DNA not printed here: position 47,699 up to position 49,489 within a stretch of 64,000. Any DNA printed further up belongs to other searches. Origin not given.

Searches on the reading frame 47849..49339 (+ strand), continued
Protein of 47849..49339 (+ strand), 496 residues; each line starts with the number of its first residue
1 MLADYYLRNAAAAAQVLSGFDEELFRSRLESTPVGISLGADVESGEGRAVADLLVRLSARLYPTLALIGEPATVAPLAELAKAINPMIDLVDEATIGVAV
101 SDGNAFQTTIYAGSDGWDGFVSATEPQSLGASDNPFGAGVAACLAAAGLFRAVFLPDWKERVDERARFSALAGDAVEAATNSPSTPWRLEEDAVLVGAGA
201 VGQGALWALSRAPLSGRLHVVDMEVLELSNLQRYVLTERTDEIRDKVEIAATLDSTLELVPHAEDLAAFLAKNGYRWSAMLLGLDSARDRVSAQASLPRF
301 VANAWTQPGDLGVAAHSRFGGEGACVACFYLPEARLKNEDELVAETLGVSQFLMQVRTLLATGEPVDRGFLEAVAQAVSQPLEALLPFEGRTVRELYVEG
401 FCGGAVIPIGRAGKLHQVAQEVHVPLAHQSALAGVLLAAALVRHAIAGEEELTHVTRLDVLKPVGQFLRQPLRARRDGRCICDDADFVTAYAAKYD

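Call 71: get_annotated_region(hit=H7, flank=4000)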
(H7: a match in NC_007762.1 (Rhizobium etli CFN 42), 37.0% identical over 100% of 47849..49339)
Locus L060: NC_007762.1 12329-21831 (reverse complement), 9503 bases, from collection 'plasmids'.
description: Rhizobium etli CFN 42 plasmid p42a, complete sequence
organism: Rhizobium etli CFN 42 (NCBI taxid 347834)
taxonomy: Bacteria; Pseudomonadota; Alphaproteobacteria; Hyphomicrobiales; Rhizobiaceae; Rhizobium; Rhizobium etli; Rhizobium etli CFN 42
host: -; source: -; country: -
typing (MOB-suite, as given by PLSDB): conjugative; replicon rep_cluster_446; relaxase MOBQ; mating-pair formation MPF_T
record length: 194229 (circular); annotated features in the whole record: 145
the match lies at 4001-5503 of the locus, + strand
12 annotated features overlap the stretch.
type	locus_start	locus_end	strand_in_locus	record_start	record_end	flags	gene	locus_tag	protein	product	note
CDS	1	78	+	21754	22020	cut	-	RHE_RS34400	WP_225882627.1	hypothetical protein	-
CDS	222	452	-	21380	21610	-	-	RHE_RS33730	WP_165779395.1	hypothetical protein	-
CDS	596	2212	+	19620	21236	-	-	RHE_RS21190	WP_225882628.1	amidohydrolase family protein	-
CDS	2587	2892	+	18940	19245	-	-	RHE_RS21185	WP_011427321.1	DUF2604 domain-containing protein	-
CDS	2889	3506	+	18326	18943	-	-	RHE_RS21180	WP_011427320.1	putative metal-binding protein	-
CDS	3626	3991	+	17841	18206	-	-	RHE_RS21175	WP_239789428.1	Mov34/MPN/PAD-1 family protein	-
CDS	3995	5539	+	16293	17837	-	-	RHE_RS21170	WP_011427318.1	E2 ligase fold family C protein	-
CDS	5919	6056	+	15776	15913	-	-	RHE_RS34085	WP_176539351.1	hypothetical protein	-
CDS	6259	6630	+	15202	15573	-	-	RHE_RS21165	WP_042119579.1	TIR domain-containing protein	-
CDS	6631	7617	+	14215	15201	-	-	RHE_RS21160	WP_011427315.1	caspase family protein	-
CDS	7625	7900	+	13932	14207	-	-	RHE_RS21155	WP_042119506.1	hypothetical protein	-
CDS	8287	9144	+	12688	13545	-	-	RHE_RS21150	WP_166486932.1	DUF3800 domain-containing protein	-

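Call 72: get_annotated_region(hit=H1, flank=4000)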
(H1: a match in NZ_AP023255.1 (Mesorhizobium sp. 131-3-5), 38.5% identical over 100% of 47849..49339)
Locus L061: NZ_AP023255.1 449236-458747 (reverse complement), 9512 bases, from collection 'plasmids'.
description: Mesorhizobium sp. 131-3-5 plasmid MesoLj131c2, complete sequence
organism: Mesorhizobium sp. 131-3-5 (NCBI taxid 2744520)
taxonomy: Bacteria; Pseudomonadota; Alphaproteobacteria; Hyphomicrobiales; Phyllobacteriaceae; Mesorhizobium; Mesorhizobium sp. 131-3-5
host: -; source: Lotus japonicus; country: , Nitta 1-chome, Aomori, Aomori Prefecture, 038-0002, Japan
typing (MOB-suite, as given by PLSDB): non-mobilizable; mating-pair formation MPF_T
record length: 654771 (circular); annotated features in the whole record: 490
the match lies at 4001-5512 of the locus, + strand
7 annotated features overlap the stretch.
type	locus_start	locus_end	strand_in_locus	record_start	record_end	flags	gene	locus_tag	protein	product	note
CDS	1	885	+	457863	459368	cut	-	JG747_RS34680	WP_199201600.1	hypothetical protein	-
CDS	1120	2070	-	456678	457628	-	-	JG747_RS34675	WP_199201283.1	DUF1403 family protein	-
CDS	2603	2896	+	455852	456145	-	-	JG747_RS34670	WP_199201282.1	DUF2604 domain-containing protein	-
CDS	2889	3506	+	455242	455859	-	-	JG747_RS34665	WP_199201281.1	putative metal-binding protein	-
CDS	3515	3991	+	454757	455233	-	-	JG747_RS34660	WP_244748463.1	Mov34/MPN/PAD-1 family protein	-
CDS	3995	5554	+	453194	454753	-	-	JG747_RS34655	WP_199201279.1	E2 ligase fold family C protein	-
CDS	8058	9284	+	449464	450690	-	-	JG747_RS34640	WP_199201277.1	MFS transporter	GO:0055085 - transmembrane transport [Evidence IEA]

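Call 73: get_annotated_region(hit=H11, flank=4000)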
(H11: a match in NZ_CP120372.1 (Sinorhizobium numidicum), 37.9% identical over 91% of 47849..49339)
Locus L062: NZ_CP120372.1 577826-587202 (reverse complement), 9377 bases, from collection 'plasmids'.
description: Sinorhizobium numidicum strain LMG 27395 plasmid unnamed, complete sequence
organism: Sinorhizobium numidicum (NCBI taxid 680248)
taxonomy: Bacteria; Pseudomonadota; Alphaproteobacteria; Hyphomicrobiales; Rhizobiaceae; Sinorhizobium; Sinorhizobium numidicum
host: -; source: Argyrolobium uniflorum,Cell culture; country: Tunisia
typing (MOB-suite, as given by PLSDB): conjugative; replicon rep_cluster_473; relaxase MOBQ; mating-pair formation MPF_T
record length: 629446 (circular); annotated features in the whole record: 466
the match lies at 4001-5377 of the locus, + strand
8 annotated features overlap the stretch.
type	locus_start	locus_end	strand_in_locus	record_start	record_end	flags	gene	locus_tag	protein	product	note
CDS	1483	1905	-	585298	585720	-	-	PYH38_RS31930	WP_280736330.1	type II toxin-antitoxin system VapC family toxin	-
CDS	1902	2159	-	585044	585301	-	-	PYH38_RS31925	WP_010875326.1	plasmid stability protein stbC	-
CDS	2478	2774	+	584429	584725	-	-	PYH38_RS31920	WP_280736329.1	DUF2604 domain-containing protein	-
CDS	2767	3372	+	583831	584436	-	-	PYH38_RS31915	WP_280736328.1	putative metal-binding protein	-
CDS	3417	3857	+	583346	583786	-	-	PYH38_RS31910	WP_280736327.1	Mov34/MPN/PAD-1 family protein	-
CDS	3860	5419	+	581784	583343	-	-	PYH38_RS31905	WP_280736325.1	E2 ligase fold family C protein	-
CDS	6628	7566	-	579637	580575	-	-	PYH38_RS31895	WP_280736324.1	DMT family transporter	GO:0055085 - transmembrane transport [Evidence IEA]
CDS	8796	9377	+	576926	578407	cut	nifB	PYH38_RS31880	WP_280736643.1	nitrogenase cofactor biosynthesis protein NifB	GO:0009399 - nitrogen fixation [Evidence IEA]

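Call 76: search_protein_families(library=pfam, proteins=[L029:6498-6797:-, L034:7303-7602:-, L032:13073-13372:+, L029:6813-7532:-], max_evalue=0.1)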
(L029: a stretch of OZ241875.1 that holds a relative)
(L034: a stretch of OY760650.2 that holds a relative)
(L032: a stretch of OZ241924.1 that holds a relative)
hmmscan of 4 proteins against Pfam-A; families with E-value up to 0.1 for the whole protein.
L029:6498-6797:- (99 aa): 2 families
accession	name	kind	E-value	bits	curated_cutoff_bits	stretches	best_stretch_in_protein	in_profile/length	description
PF15738.11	YafQ_toxin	-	1.5e-27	96.2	30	1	8-97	1-86/88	Bacterial toxin of type II toxin-antitoxin system, YafQ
PF05016.21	ParE_toxin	-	2.3e-09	38.1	23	1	10-96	1-87/89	ParE toxin of type II toxin-antitoxin system, parDE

L034:7303-7602:- (99 aa): 2 families
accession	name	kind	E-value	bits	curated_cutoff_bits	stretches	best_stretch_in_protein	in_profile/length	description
PF15738.11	YafQ_toxin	-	2.3e-26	92.3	30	1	8-97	1-86/88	Bacterial toxin of type II toxin-antitoxin system, YafQ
PF05016.21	ParE_toxin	-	5.8e-09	36.8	23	1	10-96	1-87/89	ParE toxin of type II toxin-antitoxin system, parDE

L032:13073-13372:+ (99 aa): 2 families
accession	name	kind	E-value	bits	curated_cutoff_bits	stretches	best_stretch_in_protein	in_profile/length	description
PF15738.11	YafQ_toxin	-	1.4e-25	89.8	30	1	8-97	1-86/88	Bacterial toxin of type II toxin-antitoxin system, YafQ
PF05016.21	ParE_toxin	-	1.3e-08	35.7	23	1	10-96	1-87/89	ParE toxin of type II toxin-antitoxin system, parDE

L029:6813-7532:- (239 aa): 7 families
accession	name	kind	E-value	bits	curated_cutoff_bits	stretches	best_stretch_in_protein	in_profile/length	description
PF01047.28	MarR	-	9.6e-06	25.8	24.6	1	122-175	1-53/59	MarR family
PF12802.13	MarR_2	-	0.0013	19.3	27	1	123-176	4-57/61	MarR family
PF01978.25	TrmB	-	0.0016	18.7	25.6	1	136-174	19-57/68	Sugar-specific transcriptional regulator TrmB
PF09339.16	HTH_IclR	-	0.011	15.9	22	1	135-171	14-50/52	IclR helix-turn-helix domain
PF04967.18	HTH_10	-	0.013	15.7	23.1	1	139-166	23-50/53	HTH DNA binding domain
PF14090.12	HTH_39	-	0.089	13.1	21.3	0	134-172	10-46/70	Winged helix-turn-helix domain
PF08279.18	HTH_11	-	0.092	13.1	25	0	130-170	6-46/55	HTH domain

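Call 77: search_solved_structures(query=L029:6813-7532:-, max_evalue=10, show_alignments=3)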
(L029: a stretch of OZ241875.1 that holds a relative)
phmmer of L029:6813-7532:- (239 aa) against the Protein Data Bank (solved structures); distinct sequences matched with E-value up to 10: 5.
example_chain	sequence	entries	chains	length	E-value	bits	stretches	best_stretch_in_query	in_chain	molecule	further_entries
2rvc_A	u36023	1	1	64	0.059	16.4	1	128-181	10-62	Interferon-inducible and double-stranded-dependent eIF-2kinase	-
4kmf_A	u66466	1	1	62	0.072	16.1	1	129-181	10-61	Interferon-inducible and double-stranded-dependent eIF-2kinase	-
3gr5_A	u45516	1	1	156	0.48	13.4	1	74-119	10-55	EscC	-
3nqo_A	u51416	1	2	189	0.98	12.4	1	114-178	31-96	MarR-family transcriptional regulator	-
9z71_A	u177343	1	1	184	1.5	11.8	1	130-181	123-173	Winged helix-turn-helix transcriptional regulator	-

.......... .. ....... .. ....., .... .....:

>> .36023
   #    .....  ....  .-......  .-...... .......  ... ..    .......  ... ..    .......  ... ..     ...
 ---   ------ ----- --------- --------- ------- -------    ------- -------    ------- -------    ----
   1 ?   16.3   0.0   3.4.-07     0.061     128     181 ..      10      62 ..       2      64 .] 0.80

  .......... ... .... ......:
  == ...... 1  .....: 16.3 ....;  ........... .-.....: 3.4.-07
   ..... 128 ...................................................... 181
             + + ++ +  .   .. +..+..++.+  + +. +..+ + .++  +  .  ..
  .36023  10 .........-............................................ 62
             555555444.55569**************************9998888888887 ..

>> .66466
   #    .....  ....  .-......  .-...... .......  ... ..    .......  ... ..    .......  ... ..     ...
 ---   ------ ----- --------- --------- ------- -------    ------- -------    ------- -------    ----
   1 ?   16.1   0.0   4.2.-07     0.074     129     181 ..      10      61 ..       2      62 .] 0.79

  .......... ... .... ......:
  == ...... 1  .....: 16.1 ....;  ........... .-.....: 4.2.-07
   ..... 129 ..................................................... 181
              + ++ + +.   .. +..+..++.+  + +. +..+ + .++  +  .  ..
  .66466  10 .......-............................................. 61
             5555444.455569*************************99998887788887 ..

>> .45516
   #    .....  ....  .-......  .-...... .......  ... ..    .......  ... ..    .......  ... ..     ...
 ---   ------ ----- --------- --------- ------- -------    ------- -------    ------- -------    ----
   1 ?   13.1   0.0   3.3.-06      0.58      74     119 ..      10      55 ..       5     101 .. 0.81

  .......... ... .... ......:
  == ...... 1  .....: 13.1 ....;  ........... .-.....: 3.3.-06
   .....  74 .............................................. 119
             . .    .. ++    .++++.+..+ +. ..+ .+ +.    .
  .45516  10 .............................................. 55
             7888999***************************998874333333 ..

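Call 82: find_related_loci(query=A1, collection=viral_contigs, flank=6000)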
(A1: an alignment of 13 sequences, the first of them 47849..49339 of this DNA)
Query A1 (496 aa) in viral_contigs; peptide patterns used: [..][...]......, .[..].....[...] (x = any residue, [..] = any of these).
7 stretches matched a pattern, but none encodes a relative of the query by tblastn (E <= 1e-3).

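Call 94: search_protein_families(library=pfam, proteins=[L023:3941-4432:-, L026:7252-7749:-, L010:4465-4878:-, L018:5801-6841:-, L013:348-710:-, L019:6817-7611:-], max_evalue=0.05)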
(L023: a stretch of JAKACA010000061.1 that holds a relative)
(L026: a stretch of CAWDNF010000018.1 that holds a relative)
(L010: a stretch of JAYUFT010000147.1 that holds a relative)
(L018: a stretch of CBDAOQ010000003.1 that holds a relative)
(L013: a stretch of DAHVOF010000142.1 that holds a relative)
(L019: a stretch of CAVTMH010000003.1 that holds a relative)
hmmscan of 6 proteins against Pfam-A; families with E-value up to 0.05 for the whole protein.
L023:3941-4432:- (163 aa): 1 family
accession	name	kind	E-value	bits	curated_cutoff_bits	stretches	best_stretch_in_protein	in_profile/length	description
PF00583.31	Acetyltransf_1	-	0.00028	21.6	20.7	1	45-123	27-101/116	Acetyltransferase (GNAT) family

L026:7252-7749:- (165 aa): 0 families

L010:4465-4878:- (137 aa): 6 families
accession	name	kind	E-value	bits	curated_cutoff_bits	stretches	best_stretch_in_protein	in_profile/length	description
PF13560.12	HTH_31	-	9.9e-14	51.8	27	1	22-80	1-58/64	Helix-turn-helix domain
PF01381.28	HTH_3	-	7.6e-13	48.7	23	1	27-82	1-54/55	Helix-turn-helix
PF12844.13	HTH_19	-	1e-12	48.2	30.2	1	24-88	1-63/64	Helix-turn-helix domain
PF13413.12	HTH_25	-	6.2e-06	26.4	24.6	1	26-65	1-40/62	Helix-turn-helix domain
PF13443.12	HTH_26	-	2.9e-05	24.7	22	1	26-84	1-58/63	Cro/C1-type HTH DNA-binding domain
PF13744.12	HTH_37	-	0.038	14.2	27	0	20-76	16-71/80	Helix-turn-helix domain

L018:5801-6841:- (346 aa): 2 families
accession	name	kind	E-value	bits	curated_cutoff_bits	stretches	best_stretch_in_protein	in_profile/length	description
PF04471.18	Mrr_cat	-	5e-11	43.2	21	1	214-334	3-113/115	Restriction endonuclease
PF10923.14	BrxC_BrxD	-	0.024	14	22.2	1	144-241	290-386/414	BREX system ATP-binding protein BrxC/D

L013:348-710:- (120 aa): 1 family
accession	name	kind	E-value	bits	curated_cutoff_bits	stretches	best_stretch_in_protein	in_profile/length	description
PF04307.19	YdjM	-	3.1e-06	27.2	29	1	3-117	3-115/176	YdjM inner membrane protein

L019:6817-7611:- (264 aa): 0 families
